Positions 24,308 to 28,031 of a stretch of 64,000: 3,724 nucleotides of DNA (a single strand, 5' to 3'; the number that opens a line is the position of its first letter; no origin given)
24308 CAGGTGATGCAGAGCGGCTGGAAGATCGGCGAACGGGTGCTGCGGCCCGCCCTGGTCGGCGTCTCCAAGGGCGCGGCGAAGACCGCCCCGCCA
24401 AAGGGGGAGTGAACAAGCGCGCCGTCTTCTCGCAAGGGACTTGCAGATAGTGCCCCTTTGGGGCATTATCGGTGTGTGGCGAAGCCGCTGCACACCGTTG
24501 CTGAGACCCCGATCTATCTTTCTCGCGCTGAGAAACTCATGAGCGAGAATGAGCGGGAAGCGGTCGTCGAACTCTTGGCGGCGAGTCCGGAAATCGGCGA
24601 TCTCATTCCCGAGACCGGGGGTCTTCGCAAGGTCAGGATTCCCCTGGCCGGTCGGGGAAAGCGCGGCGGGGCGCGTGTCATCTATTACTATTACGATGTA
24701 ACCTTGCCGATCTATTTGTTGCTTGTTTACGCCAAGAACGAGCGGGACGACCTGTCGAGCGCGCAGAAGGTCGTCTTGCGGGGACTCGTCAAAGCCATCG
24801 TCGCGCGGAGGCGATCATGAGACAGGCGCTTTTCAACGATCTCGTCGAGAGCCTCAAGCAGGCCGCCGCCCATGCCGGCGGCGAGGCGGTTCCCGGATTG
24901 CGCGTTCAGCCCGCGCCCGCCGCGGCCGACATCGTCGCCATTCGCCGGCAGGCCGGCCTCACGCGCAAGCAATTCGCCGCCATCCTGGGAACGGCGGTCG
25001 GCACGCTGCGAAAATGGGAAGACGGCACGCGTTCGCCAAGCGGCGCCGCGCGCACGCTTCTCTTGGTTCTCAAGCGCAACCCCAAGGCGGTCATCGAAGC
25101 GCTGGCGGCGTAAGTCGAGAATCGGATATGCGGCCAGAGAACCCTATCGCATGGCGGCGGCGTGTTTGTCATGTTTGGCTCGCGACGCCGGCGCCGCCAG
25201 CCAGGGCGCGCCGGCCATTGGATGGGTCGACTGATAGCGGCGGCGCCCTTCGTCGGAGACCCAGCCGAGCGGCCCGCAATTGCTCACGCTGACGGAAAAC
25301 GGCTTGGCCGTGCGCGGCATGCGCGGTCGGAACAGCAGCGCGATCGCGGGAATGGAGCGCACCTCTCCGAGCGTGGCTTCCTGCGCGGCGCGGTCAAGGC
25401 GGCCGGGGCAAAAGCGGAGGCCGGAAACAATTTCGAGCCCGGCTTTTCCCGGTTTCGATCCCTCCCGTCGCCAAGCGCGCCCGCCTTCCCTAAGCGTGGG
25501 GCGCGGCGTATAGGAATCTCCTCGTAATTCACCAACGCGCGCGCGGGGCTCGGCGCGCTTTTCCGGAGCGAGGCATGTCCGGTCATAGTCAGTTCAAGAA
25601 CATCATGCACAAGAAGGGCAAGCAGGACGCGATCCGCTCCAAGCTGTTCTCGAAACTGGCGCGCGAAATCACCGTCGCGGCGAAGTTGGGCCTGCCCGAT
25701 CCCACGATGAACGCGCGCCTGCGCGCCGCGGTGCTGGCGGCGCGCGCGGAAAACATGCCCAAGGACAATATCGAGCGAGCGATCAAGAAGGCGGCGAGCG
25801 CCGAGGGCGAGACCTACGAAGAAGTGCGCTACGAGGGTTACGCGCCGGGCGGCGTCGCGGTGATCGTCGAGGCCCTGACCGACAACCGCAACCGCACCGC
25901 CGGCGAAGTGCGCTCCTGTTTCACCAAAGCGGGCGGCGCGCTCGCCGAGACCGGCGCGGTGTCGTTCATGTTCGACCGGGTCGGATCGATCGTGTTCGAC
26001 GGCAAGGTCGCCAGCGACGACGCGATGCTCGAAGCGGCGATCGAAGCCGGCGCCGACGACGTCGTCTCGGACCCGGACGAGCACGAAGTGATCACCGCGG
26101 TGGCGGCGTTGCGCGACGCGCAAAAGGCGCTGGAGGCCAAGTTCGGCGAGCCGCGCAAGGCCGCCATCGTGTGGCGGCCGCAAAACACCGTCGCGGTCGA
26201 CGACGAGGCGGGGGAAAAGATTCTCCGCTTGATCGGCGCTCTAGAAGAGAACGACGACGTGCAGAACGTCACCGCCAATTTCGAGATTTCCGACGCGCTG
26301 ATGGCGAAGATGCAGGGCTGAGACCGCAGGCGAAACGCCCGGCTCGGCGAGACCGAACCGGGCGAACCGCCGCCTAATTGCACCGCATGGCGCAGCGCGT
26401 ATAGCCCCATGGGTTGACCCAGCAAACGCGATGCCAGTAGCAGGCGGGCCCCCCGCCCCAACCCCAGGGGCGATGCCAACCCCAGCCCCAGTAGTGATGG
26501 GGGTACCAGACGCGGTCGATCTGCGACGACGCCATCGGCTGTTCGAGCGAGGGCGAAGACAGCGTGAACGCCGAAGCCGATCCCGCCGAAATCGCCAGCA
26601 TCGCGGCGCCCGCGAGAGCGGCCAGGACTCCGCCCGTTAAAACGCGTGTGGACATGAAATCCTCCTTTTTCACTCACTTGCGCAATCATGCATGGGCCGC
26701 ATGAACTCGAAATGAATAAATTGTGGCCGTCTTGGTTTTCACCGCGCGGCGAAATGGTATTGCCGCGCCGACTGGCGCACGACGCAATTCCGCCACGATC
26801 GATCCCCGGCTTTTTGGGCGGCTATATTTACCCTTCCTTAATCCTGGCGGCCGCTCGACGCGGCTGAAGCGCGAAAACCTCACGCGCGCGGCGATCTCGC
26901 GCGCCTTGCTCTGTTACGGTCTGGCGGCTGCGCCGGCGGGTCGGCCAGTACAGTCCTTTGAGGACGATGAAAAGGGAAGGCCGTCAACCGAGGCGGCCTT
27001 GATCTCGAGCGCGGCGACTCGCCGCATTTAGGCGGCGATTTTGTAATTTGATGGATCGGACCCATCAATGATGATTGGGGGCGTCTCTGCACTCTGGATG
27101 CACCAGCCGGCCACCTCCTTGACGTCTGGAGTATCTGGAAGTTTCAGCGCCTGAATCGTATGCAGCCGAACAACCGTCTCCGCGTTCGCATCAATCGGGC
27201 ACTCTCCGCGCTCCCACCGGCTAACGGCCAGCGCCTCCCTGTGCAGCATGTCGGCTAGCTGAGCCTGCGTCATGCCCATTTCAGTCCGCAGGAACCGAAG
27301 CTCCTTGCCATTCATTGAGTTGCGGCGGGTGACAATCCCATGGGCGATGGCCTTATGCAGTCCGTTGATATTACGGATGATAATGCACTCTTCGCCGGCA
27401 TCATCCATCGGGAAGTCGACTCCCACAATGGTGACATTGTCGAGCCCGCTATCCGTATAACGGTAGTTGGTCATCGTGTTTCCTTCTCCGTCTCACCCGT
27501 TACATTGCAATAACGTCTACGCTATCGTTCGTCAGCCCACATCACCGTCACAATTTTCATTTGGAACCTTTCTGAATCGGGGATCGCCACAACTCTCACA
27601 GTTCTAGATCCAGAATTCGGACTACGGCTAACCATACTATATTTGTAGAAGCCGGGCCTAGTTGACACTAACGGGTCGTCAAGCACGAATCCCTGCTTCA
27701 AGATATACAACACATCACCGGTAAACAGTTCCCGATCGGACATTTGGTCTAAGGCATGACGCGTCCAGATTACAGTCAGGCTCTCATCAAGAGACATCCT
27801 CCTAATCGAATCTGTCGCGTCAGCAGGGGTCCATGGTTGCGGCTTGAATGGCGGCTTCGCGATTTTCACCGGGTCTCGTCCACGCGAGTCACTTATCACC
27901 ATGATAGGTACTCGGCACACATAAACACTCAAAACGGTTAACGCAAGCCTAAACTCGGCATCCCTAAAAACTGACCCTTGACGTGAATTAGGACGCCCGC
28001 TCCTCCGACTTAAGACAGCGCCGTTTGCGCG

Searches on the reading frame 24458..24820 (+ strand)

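Call 4: search_protein_families(library=pfam, proteins=[window:24458-24820:+], max_evalue=0.1)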
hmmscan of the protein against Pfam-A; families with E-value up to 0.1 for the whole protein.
window:24458-24820:+ (120 aa): 1 family
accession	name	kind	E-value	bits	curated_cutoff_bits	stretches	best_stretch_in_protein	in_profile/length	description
PF06296.18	RelE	-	1.7e-06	28.7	27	1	54-116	41-102/120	RelE toxin of RelE / RelB toxin-antitoxin system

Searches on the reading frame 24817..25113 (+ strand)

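Call 4: search_protein_families(library=pfam, proteins=[window:24817-25113:+], max_evalue=0.1)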
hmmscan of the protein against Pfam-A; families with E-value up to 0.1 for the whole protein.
window:24817-25113:+ (98 aa): 7 families
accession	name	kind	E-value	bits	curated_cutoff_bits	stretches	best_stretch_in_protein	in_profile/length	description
PF01381.28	HTH_3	-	2.8e-07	30.9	23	1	41-76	3-38/55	Helix-turn-helix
PF15731.11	MqsA_antitoxin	-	2.8e-05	24.7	30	1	35-91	70-126/131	Antitoxin component of bacterial toxin-antitoxin system, MqsA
PF13560.12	HTH_31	-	9.5e-05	23.1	27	1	42-78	9-46/64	Helix-turn-helix domain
PF20432.4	Xre-like-HTH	-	0.0015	19.2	25.8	1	35-83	11-61/63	Antitoxin Xre-like helix-turn-helix domain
PF12844.13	HTH_19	-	0.006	16.9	30.2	1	41-81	6-44/64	Helix-turn-helix domain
PF13518.12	HTH_28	-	0.0068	16.9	25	1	45-69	10-34/52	Helix-turn-helix domain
PF00376.29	MerR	-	0.085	13.1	28.2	0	51-69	3-21/38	MerR family regulatory protein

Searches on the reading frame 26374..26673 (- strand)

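Call 4: search_protein_families(library=pfam, proteins=[window:26374-26673:-], max_evalue=0.1)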
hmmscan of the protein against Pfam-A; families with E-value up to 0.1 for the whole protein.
window:26374-26673:- (99 aa): 1 family
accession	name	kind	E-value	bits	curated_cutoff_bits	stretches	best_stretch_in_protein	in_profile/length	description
PF09253.15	Ole_e_6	-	0.091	13.2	27.7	0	83-99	8-24/39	Pollen allergen Ole e 6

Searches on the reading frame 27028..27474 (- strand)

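Call 4: search_protein_families(library=pfam, proteins=[window:27028-27474:-], max_evalue=0.1)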
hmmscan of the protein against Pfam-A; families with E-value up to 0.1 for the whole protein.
window:27028-27474:- (148 aa): 5 families
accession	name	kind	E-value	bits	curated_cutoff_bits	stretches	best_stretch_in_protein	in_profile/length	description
PF13560.12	HTH_31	-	2.5e-05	24.9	27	1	56-94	3-42/64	Helix-turn-helix domain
PF01381.28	HTH_3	-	0.00014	22.2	23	1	59-104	1-44/55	Helix-turn-helix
PF08965.17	Aca2_YdiL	-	0.017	15.7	23.8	1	54-101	1-51/118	Aca2/YdiL-like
PF14590.12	DUF4447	-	0.044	14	27.2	1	52-98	5-51/166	Domain of unknown function (DUF4447)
PF05224.17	NDT80_PhoG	-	0.052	14.2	27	1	124-145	157-178/180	NDT80 / PhoG like DNA-binding family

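Call 5: search_protein_families(library=ncbifam, proteins=[window:27028-27474:-], max_evalue=0.1)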
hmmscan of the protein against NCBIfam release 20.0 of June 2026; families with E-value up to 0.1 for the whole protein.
window:27028-27474:- (148 aa): 10 families
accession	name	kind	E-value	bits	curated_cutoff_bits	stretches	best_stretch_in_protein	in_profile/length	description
TIGR03830.1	CxxCG_CxxCG_HTH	subfamily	9.6e-11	41.6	61.8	1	24-104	35-115/127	type II TA system antitoxin MqsA family protein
NF040522.1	VC1465_fam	subfamily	8.7e-05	22.6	70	1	63-105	5-47/111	VC1465 family Xer recombination activation factor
NF047542.1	telomere_Tap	equivalog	0.0005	18.9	600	1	56-118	19-82/695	telomere-associated protein Tap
NF007257.0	PRK09706.1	subfamily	0.00051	19.9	101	1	52-92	3-43/135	transcriptional repressor DicA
NF041951.1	phage_RstR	subfamily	0.0025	18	80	1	57-91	5-39/108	RstR family transcriptional repressor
NF003162.0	PRK04140.1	equivalog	0.0086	15.1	263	1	54-118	126-188/317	transcriptional regulator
TIGR03070.1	couple_hipB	subfamily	0.014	15.3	71.65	1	56-76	4-24/58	type II toxin-antitoxin system Y4mF family antitoxin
NF058600.1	TransRegSco1979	equivalog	0.016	14.2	350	1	54-94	8-48/280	Sco1979 family transcriptional regulator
TIGR00270.2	TIGR00270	equivalog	0.05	13.4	110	1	59-92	80-113/159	multiprotein bridging factor aMBF1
NF003057.0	PRK03975.1-5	subfamily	0.086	12.5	168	0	59-113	14-67/134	putative transcriptional regulator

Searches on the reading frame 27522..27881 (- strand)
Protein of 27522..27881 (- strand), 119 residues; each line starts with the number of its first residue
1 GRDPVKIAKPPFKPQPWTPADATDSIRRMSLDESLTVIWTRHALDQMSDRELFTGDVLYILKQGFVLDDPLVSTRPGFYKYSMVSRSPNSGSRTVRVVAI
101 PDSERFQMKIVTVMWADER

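Call 4: search_protein_families(library=pfam, proteins=[window:27522-27881:-], max_evalue=0.1)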
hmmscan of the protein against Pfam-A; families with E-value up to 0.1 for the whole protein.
window:27522-27881:- (119 aa): 2 families
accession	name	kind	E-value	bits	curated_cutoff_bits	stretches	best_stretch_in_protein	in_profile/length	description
PF14076.12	DUF4258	-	1.6e-08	35.1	25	1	39-115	1-71/71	Domain of unknown function (DUF4258)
PF06568.16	DUF1127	-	0.051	13.8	23.3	1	40-52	14-26/37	Domain of unknown function (DUF1127)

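Call 5: search_protein_families(library=ncbifam, proteins=[window:27522-27881:-], max_evalue=0.1)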
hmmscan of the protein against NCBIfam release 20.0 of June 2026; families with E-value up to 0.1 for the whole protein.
window:27522-27881:- (119 aa): 1 family
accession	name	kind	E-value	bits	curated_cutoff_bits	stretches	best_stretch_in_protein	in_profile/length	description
TIGR03864.1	PQQ_ABC_ATP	hypoth_equivalog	0.056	12.9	302.25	1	22-67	171-211/236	ABC transporter, ATP-binding subunit, PQQ-dependent alcohol dehydrogenase system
